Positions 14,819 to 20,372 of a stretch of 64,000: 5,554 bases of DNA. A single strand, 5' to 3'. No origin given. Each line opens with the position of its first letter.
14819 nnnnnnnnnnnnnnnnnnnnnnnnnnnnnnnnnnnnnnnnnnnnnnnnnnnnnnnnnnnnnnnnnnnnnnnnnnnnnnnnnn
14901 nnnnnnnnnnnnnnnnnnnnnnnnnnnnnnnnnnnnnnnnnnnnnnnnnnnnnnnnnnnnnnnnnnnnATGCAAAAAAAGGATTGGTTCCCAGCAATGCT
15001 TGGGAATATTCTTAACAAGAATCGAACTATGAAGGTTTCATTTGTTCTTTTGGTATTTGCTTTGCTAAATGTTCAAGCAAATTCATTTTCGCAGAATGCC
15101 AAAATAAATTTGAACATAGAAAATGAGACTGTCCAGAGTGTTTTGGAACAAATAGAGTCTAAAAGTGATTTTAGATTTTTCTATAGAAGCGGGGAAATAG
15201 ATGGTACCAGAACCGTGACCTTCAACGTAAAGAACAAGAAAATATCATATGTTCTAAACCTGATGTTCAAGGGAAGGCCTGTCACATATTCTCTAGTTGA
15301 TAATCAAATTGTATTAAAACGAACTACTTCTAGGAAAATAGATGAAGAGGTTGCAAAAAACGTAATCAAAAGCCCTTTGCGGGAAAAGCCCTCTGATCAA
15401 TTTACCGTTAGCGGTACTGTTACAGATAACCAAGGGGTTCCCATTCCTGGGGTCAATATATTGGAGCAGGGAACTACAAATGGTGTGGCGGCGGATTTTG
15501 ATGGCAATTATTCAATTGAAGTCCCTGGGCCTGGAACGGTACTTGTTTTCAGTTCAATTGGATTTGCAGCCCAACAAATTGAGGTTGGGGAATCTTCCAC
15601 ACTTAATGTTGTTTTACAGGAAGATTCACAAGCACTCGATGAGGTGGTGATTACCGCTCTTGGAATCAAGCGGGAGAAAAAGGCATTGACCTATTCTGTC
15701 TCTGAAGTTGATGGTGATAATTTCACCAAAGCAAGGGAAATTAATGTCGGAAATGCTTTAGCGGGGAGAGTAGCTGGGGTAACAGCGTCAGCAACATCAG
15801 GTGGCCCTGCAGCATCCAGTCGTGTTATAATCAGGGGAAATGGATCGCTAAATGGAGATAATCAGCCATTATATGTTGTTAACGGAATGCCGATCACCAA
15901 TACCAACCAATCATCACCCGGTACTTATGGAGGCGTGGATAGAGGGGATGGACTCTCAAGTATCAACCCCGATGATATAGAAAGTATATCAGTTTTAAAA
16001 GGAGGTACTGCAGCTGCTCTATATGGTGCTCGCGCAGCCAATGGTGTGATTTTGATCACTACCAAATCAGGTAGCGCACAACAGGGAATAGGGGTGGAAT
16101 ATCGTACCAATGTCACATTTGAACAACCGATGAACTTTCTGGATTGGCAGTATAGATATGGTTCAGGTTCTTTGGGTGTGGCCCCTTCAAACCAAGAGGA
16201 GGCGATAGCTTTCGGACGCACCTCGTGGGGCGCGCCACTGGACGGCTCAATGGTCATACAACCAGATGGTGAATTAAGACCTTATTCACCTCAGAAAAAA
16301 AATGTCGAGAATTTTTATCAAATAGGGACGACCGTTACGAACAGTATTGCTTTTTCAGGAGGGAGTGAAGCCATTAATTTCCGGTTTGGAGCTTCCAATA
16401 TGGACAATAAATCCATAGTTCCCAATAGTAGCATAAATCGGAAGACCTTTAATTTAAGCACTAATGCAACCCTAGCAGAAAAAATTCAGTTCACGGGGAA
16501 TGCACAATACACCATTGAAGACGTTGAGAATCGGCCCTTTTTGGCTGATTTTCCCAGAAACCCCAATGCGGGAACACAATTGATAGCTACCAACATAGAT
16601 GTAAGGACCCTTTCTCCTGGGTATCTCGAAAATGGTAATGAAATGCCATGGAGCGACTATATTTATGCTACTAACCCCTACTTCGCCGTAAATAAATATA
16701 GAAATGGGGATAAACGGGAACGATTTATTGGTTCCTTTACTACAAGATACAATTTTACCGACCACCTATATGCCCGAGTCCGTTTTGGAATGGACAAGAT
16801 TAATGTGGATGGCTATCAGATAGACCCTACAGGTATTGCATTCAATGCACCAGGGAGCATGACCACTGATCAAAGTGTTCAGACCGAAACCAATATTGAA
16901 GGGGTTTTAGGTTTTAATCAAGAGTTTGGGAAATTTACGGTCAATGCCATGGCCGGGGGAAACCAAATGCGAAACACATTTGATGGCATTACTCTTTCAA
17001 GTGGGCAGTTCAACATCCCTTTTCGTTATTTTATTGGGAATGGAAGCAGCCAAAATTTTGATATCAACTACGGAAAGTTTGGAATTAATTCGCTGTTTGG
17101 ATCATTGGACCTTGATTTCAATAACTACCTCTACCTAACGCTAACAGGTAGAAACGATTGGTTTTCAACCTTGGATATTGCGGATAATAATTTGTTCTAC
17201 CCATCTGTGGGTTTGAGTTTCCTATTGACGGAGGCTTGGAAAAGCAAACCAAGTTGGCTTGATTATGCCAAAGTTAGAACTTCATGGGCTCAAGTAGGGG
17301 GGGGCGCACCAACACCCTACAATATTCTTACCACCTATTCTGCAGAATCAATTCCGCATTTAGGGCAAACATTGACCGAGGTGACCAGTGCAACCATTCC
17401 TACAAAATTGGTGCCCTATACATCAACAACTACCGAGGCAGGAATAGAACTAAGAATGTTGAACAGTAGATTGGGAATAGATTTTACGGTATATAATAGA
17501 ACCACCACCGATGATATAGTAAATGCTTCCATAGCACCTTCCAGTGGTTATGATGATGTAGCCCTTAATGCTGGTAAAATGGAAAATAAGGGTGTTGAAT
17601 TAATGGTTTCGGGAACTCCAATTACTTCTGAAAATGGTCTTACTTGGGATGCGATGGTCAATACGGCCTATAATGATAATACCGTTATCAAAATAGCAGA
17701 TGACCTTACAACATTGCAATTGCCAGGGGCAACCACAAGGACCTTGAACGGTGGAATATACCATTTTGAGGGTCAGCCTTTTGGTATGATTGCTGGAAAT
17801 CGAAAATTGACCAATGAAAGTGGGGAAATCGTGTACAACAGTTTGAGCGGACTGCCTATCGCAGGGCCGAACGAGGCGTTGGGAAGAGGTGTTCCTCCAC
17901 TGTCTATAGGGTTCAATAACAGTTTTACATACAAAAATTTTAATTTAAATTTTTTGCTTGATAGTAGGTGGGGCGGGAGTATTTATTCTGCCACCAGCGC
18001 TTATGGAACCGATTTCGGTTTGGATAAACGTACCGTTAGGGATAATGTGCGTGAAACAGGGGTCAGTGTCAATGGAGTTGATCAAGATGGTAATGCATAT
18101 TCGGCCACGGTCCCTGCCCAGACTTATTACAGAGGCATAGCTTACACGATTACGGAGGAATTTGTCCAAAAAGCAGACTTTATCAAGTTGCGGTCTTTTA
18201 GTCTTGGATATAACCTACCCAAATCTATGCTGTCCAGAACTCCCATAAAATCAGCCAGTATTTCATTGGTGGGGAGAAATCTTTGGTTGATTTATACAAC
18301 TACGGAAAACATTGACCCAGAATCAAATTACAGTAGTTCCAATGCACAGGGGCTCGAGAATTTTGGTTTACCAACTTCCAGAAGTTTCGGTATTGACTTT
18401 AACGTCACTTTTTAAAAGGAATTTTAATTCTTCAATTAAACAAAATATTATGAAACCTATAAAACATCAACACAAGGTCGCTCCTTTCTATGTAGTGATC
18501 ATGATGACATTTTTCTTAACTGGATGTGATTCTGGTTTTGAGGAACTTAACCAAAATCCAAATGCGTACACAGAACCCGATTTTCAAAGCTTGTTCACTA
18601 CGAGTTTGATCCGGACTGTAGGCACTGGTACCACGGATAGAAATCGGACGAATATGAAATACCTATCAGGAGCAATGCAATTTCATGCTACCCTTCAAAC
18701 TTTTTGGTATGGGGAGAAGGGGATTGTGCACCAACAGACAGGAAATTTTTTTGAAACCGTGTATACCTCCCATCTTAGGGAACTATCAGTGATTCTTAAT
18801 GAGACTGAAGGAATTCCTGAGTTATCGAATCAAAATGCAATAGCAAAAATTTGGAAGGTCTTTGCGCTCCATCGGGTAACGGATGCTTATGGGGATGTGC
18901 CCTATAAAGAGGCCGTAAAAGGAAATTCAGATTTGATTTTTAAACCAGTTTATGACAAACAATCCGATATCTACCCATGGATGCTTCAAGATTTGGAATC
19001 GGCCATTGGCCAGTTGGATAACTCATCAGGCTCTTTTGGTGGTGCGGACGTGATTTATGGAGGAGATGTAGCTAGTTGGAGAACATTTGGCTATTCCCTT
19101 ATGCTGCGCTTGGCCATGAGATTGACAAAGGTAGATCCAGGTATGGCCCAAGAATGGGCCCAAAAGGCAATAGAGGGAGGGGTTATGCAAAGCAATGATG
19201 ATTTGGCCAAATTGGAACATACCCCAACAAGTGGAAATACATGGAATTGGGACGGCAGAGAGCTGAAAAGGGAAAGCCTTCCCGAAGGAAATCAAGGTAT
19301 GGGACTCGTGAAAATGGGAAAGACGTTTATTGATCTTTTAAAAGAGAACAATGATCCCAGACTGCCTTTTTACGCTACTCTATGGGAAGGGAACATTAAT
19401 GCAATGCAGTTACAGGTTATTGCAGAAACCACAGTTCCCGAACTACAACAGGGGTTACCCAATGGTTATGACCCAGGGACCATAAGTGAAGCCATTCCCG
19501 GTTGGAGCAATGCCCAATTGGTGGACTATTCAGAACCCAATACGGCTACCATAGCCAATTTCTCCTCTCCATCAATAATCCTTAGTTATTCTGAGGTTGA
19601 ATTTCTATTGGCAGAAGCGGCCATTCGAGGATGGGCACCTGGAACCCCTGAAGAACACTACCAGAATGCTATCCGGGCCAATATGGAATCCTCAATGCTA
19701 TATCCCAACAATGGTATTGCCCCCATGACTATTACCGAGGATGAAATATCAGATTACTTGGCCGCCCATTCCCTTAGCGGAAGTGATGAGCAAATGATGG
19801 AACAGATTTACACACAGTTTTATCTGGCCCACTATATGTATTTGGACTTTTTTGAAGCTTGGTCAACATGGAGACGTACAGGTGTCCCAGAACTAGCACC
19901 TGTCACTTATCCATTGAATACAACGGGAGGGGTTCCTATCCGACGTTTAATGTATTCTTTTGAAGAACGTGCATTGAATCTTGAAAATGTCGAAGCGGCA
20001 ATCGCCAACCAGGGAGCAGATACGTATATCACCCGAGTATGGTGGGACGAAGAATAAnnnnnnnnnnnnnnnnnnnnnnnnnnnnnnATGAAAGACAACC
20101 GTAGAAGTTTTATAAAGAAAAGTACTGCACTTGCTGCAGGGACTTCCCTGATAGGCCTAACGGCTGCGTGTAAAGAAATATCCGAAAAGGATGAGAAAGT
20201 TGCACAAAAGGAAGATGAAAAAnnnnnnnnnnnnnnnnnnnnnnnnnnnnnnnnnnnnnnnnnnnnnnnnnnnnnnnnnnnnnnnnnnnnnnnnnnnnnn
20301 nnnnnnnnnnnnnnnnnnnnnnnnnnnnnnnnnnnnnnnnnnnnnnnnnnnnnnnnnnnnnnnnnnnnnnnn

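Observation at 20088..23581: Three tandem UxuA-family paralogs, each with a twin-arginine export leader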

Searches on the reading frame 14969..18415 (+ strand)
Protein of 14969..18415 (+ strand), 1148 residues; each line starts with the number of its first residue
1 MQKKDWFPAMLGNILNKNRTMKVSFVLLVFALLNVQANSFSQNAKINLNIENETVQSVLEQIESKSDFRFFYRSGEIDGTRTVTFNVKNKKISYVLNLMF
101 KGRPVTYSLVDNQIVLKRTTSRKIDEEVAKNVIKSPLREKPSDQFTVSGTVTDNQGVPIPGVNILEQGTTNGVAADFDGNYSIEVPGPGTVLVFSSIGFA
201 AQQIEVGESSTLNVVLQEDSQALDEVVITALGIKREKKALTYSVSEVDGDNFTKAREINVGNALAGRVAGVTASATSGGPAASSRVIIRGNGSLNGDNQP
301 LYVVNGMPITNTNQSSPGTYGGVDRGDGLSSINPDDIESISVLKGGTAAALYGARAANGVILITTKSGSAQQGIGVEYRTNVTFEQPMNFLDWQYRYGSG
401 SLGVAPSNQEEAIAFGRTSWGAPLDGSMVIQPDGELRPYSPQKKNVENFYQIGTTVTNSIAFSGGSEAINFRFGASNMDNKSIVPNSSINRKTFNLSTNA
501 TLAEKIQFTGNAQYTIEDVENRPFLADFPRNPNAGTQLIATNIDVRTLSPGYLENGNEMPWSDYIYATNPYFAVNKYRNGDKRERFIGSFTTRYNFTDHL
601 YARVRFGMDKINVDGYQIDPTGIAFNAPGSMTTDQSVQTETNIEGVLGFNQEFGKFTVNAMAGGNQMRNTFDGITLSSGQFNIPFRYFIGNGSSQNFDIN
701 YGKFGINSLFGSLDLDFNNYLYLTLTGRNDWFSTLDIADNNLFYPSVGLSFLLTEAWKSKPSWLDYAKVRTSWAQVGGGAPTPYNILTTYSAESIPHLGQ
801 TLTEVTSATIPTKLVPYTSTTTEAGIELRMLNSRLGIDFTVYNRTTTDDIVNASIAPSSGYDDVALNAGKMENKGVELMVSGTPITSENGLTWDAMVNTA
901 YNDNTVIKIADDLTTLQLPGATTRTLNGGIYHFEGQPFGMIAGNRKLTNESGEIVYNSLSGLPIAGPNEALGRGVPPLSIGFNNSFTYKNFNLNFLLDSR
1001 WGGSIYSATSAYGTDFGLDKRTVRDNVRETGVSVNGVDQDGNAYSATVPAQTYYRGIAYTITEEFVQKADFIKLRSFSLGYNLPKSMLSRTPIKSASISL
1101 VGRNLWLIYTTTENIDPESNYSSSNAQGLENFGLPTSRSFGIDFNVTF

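Call 7: search_protein_families(library=pfam, proteins=[window:14969-18415:+], max_evalue=0.001)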
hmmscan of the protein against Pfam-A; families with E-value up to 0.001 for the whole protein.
window:14969-18415:+ (1148 aa): 4 families
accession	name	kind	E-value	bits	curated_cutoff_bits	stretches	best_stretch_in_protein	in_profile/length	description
PF07715.20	Plug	-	2.2e-20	73.6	23.9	1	237-360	2-107/107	TonB-dependent Receptor Plug Domain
PF13715.12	CarbopepD_reg_2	-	3.1e-16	59.6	32.2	1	147-228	1-88/88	CarboxypepD_reg-like domain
PF07660.19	STN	-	6.9e-11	42.2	28.4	1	69-118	2-51/52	Secretin and TonB N terminus short domain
PF13620.12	CarboxypepD_reg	-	9.9e-10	39.1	32.3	1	146-217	1-82/82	Carboxypeptidase regulatory-like domain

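Call 67: search_protein_families(library=ncbifam, proteins=[window:14969-18415:+], max_evalue=1)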
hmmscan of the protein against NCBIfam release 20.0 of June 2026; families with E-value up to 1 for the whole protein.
window:14969-18415:+ (1148 aa): 5 families
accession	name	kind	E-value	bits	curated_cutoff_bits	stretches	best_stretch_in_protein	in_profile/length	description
TIGR04056.1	OMP_RagA_SusC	subfamily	5.4e-198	660.5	368.25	1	145-1148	1-981/981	SusC/RagA family TonB-linked outer membrane protein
TIGR04057.1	SusC_RagA_signa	signature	4.7e-17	61.5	46.2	1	336-366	1-31/31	SusC/RagA subfamily TonB-dependent outer membrane receptor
TIGR01779.1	TonB-B12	equivalog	5.9e-06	25.1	599.7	1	213-373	18-161/614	TonB-dependent vitamin B12 receptor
NF053590.1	TonB_dep_TOL0244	equivalog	2.1e-05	23.4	645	1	335-380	110-154/604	TOL_0244 family TonB-dependent receptor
NF049944.1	TonB_dep_PUIUD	equivalog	0.0005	18.5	850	1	213-371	30-175/686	TonB-dependent receptor, PUIUD motif-type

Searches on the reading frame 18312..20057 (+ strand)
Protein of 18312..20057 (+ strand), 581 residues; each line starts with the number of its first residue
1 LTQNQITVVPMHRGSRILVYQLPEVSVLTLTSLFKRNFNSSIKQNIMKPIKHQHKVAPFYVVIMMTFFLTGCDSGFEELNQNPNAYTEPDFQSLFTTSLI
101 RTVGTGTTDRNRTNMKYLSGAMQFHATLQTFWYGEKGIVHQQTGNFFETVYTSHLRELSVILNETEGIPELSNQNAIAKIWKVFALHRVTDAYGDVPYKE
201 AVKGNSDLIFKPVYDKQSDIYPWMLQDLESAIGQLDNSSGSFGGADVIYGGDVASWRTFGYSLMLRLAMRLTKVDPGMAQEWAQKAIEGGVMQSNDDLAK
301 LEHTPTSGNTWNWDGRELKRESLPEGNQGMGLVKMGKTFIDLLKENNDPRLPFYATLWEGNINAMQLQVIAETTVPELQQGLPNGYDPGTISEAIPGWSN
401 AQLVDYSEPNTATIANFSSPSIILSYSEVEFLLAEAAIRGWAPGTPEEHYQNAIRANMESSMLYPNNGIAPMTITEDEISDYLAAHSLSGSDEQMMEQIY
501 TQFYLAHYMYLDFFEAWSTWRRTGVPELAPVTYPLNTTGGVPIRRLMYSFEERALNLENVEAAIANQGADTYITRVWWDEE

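Call 7: search_protein_families(library=pfam, proteins=[window:18312-20057:+], max_evalue=0.001)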
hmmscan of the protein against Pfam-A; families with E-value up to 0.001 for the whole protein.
window:18312-20057:+ (581 aa): 2 families
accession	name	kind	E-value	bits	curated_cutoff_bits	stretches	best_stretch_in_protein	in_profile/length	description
PF12771.13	SusD-like_2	-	1.1e-78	265.3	27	1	83-548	1-414/415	Starch-binding associating with outer membrane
PF12741.13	SusD-like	-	1.7e-64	219.1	27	1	140-579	76-495/495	Susd and RagB outer membrane lipoprotein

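Call 67: search_protein_families(library=ncbifam, proteins=[window:18450-20057:+], max_evalue=1)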
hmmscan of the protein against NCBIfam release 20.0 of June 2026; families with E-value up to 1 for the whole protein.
window:18450-20057:+ (535 aa): 0 families

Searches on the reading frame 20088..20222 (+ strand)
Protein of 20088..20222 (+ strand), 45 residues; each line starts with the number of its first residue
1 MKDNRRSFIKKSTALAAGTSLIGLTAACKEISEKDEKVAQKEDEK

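Call 39: search_protein_families(library=ncbifam, proteins=[window:20088-20222:+], max_evalue=10)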
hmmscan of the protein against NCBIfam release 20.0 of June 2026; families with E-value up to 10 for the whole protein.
seq(45 aa): 5 families
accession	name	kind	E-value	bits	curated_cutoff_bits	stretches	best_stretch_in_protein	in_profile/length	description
TIGR01409.1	TAT_signal_seq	domain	0.0036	17.6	16.7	1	4-23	2-20/29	twin-arginine translocation signal domain-containing protein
TIGR02811.1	formate_TAT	hypoth_equivalog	0.0079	16.5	48.45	1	4-40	10-48/66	formate dehydrogenase region TAT target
NF045797.1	DsrO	equivalog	0.048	13.1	200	1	1-41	1-41/235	sulfate reduction electron transfer complex DsrMKJOP subunit DsrO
NF011569.0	PRK14993.1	equivalog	0.062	12.7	416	1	1-36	1-36/244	tetrathionate reductase subunit TtrB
NF051467.1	peri_mod_PvdN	equivalog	0.1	11.2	650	1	3-33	2-32/425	pyoverdine-tailoring periplasmic protein PvdN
